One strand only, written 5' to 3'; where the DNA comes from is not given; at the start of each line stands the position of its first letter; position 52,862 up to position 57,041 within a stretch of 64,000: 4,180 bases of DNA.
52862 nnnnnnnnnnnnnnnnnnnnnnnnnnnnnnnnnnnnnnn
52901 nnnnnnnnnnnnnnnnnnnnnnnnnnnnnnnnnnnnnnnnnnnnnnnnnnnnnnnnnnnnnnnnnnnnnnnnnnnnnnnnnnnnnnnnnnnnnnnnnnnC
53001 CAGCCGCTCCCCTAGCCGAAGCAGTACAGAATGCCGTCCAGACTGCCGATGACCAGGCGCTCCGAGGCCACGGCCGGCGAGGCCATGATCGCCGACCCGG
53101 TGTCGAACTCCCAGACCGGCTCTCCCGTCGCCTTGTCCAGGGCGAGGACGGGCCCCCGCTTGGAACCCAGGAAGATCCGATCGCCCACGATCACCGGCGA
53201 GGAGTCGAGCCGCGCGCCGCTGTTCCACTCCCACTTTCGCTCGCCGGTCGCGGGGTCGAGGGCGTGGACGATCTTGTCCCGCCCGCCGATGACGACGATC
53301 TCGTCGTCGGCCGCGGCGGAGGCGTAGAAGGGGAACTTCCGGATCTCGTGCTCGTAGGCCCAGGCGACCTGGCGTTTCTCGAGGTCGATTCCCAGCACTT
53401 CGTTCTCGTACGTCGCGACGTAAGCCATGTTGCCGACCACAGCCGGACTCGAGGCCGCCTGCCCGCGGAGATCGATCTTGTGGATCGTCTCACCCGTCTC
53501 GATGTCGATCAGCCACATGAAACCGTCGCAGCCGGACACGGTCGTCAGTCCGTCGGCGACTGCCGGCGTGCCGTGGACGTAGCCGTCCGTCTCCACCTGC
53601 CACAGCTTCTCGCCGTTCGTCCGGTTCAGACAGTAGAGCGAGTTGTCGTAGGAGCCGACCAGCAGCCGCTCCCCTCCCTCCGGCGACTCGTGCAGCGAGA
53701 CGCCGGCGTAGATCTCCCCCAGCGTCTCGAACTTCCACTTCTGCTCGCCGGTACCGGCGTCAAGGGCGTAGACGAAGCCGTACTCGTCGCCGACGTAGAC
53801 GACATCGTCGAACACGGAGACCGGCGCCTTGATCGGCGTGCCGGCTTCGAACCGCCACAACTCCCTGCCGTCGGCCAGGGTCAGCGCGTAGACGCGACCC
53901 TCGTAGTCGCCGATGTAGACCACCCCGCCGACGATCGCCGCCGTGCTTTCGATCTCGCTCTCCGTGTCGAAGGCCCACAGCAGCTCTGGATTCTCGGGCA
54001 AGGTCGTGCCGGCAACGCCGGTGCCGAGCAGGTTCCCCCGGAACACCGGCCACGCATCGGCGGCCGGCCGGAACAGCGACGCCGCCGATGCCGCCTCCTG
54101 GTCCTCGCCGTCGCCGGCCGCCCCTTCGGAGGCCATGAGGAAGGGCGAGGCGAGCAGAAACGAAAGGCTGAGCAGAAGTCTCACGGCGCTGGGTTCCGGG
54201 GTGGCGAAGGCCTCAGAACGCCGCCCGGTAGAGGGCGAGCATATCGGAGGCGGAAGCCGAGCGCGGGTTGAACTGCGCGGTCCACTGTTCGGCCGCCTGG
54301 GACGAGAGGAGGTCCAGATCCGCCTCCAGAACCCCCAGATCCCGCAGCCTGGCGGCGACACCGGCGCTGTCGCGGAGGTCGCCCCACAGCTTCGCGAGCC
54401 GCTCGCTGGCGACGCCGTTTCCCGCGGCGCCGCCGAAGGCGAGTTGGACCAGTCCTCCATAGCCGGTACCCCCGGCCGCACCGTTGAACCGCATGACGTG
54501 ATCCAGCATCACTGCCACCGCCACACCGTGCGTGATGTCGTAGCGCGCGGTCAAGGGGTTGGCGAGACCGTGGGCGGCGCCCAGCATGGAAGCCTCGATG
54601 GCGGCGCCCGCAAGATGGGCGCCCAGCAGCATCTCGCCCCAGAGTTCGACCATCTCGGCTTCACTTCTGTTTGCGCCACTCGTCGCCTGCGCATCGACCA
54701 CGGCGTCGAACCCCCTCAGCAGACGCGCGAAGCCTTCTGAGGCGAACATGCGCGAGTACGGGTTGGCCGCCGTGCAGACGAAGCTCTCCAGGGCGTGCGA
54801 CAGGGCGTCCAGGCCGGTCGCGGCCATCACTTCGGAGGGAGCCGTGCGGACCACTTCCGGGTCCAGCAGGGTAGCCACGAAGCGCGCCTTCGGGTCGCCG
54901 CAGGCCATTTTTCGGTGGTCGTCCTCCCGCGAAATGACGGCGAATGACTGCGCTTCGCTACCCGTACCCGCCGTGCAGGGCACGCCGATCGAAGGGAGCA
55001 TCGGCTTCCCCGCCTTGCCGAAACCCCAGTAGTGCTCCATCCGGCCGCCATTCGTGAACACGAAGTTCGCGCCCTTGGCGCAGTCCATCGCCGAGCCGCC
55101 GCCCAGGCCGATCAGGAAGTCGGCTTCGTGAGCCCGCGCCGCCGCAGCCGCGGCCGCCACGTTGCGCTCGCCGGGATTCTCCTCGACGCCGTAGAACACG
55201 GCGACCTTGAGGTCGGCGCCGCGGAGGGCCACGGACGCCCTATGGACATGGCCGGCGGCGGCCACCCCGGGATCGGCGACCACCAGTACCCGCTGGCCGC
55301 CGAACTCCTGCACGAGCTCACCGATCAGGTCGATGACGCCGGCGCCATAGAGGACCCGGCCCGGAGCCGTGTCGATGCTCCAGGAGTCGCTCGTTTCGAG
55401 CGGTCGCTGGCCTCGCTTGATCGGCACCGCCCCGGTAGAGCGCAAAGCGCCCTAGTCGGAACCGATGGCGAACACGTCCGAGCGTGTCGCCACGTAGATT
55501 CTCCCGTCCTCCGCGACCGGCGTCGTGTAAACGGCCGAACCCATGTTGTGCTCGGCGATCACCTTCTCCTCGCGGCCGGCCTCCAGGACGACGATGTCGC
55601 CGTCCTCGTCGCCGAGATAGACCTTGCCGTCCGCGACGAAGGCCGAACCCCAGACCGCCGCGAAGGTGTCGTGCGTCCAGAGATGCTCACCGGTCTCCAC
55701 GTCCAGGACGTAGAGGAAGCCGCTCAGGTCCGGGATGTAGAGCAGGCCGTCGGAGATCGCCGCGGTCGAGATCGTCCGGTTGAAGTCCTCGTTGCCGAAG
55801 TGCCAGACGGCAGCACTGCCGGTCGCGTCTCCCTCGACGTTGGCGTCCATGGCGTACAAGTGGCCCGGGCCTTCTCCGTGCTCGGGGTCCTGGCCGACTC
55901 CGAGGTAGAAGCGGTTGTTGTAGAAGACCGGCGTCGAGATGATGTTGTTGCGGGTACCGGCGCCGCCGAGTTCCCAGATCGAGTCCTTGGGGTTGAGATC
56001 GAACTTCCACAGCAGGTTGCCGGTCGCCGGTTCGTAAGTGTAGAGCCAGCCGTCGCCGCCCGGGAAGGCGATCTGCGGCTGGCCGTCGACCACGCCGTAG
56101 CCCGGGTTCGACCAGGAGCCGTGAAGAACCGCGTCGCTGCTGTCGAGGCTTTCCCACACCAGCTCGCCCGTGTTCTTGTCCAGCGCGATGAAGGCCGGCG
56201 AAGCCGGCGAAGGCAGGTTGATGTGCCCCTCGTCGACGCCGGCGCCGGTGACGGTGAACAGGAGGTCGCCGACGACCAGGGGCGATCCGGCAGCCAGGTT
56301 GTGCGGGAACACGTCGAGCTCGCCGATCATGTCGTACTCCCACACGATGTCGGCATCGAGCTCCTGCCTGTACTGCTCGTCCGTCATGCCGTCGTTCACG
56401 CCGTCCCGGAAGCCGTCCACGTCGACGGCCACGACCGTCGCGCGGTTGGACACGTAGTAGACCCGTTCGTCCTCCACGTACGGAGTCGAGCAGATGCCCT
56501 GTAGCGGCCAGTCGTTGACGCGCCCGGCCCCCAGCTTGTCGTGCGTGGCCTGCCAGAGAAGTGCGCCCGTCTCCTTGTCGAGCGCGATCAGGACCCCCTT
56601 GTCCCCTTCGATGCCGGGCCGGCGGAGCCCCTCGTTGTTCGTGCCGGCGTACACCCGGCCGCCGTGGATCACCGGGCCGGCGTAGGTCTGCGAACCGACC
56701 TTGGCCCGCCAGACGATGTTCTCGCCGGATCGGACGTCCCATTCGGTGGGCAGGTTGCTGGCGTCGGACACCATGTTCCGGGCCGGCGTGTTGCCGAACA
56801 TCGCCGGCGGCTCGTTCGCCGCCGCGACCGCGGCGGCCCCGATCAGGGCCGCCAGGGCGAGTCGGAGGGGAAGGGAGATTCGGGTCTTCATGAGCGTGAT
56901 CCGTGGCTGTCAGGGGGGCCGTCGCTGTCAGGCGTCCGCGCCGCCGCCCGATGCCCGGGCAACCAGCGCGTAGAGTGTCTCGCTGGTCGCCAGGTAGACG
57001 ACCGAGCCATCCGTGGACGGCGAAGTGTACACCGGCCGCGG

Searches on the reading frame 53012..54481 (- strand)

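Call 8: search_protein_families(library=pfam, proteins=[window:53012-54481:-], max_evalue=0.001)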
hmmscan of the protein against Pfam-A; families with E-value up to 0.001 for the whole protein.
window:53012-54481:- (489 aa): 5 families
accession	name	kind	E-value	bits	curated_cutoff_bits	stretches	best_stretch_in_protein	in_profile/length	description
PF13570.13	Beta-prop_ACSF4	-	5.8e-67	226.9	133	3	226-431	20-222/329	Beta-alanine-activating enzyme, beta-propeller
PF13360.13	PQQ_2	-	3.7e-45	154.8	27.6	4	166-256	14-104/233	Outer membrane protein assembly factor BamB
PF01011.28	PQQ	-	2.2e-24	86.6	26.7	2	223-303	55-147/595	Glucose/ethanol/alcohol dehydrogenase, beta-propeller domain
PF25292.1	Beta-prop_CGLA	-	9.2e-09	35.6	26.8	0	229-304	48-120/316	Lambda-carrageenase beta-propeller domain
PF14435.11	SUKH-4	-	0.00099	19.7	25.5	0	416-466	62-111/179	SUKH-4 immunity protein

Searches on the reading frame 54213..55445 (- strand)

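Call 8: search_protein_families(library=pfam, proteins=[window:54213-55445:-], max_evalue=0.001)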
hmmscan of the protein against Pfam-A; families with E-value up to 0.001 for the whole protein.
window:54213-55445:- (410 aa): 3 families
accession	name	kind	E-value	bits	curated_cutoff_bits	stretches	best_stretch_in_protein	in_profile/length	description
PF00465.25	Fe-ADH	-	6.4e-43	146.7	31.3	1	28-196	1-168/168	Iron-containing alcohol dehydrogenase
PF25137.1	ADH_Fe_C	-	5.9e-32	111.4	27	1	208-410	2-194/194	Fe-containing alcohol dehydrogenase family, C-terminal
PF13685.12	Fe-ADH_2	-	3.6e-11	43.7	28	1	34-126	3-93/149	Iron-containing alcohol dehydrogenase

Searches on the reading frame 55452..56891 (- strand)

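Call 8: search_protein_families(library=pfam, proteins=[window:55452-56891:-], max_evalue=0.001)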
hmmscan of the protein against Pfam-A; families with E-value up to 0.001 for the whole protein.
window:55452-56891:- (479 aa): 3 families
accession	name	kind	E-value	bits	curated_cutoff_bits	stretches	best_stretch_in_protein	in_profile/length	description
PF13360.13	PQQ_2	-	1.4e-26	94.1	27.6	2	58-296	14-194/233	Outer membrane protein assembly factor BamB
PF13570.13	Beta-prop_ACSF4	-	2.2e-14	54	133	1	372-470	50-153/329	Beta-alanine-activating enzyme, beta-propeller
PF01011.28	PQQ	-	4.5e-07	29.4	26.7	0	374-409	50-85/595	Glucose/ethanol/alcohol dehydrogenase, beta-propeller domain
